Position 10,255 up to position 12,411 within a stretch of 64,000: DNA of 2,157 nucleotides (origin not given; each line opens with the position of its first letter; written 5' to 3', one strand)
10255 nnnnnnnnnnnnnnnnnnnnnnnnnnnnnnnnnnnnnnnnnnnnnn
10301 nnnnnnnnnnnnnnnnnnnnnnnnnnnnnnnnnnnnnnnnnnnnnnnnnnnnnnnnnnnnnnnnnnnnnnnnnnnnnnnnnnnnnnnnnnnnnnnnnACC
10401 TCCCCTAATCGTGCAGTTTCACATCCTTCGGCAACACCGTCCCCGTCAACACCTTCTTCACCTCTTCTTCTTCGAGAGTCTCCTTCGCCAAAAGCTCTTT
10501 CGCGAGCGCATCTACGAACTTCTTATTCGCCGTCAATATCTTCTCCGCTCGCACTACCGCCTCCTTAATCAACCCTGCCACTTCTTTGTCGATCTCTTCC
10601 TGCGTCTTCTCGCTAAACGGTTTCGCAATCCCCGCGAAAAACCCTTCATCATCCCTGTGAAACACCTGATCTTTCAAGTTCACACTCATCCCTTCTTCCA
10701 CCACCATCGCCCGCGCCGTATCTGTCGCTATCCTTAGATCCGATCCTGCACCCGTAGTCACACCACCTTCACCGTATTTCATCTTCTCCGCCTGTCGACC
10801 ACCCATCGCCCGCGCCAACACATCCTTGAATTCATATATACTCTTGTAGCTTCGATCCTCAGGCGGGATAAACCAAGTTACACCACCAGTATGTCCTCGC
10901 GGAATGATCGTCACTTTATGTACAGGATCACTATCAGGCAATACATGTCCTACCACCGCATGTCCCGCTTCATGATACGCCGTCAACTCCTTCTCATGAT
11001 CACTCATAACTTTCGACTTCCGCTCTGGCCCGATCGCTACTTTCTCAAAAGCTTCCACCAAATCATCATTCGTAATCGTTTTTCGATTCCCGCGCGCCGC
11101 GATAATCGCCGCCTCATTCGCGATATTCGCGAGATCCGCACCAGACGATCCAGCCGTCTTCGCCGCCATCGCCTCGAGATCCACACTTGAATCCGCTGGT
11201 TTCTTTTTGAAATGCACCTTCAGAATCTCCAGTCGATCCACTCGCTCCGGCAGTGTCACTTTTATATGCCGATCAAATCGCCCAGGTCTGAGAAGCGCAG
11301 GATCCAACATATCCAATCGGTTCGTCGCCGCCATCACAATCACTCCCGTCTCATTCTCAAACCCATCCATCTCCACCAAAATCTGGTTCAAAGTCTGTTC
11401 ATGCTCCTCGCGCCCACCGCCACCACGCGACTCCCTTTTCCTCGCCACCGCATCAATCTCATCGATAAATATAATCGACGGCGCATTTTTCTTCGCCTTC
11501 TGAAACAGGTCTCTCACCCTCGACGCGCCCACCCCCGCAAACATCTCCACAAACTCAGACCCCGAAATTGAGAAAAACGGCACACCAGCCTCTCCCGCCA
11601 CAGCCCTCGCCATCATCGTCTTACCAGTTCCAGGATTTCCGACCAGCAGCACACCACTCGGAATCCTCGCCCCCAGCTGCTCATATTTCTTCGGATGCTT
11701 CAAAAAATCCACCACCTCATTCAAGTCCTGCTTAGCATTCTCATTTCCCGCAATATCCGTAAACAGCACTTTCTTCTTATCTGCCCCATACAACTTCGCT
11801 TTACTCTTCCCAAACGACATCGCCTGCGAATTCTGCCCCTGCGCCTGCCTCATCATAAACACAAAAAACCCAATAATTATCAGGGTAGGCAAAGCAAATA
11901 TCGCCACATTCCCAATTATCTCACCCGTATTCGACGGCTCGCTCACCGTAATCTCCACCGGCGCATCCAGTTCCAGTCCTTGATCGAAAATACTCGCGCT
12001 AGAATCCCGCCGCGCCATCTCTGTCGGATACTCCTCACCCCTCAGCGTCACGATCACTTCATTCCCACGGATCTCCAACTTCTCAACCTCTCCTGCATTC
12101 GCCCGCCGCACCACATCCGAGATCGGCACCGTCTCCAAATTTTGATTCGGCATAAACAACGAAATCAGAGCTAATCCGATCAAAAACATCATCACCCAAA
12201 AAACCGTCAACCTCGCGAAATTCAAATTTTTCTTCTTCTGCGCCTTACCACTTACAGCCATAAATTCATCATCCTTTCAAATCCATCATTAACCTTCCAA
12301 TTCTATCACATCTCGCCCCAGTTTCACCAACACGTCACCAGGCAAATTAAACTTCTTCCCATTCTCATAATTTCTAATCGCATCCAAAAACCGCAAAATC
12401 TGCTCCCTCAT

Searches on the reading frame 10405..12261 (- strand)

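Call 7: search_protein_families(library=pfam, proteins=[window:10405-12261:-])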
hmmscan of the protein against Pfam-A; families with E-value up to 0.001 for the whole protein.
window:10405-12261:- (618 aa): 11 families
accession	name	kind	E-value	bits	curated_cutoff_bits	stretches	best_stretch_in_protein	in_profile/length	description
PF01434.24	Peptidase_M41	-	2.2e-57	194.4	29.9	1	418-604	2-191/191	Peptidase family M41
PF00004.35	AAA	-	5.5e-47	159.9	21.2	1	204-336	1-130/131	ATPase family associated with various cellular activities (AAA)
PF17862.7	AAA_lid_3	-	6.8e-11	42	27.2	1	359-402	1-44/45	AAA+ lid domain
PF07728.20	AAA_5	-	2e-05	25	22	1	203-273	1-79/139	AAA domain (dynein-related subfamily)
PF06480.20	FtsH_ext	-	3e-05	24.6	25.5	0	20-81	2-71/103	FtsH Extracellular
PF06068.19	TIP49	-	3.4e-05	23.6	23.8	1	172-238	28-89/347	TIP49 P-loop domain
PF05496.18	RuvB_N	-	0.00014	22.1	27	1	202-276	34-100/159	Holliday junction DNA helicase RuvB P-loop domain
PF13191.12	AAA_16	-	0.00018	22.5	32.6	0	198-255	21-85/167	AAA ATPase domain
PF13401.12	AAA_22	-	0.00043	21.1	27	0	204-225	8-29/130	AAA domain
PF20720.3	nSTAND3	-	0.00089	19.4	27.2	0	204-268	20-73/155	Novel STAND NTPase 3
PF09017.16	Transglut_prok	-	0.00092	19.1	25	0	396-597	49-245/414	Microbial transglutaminase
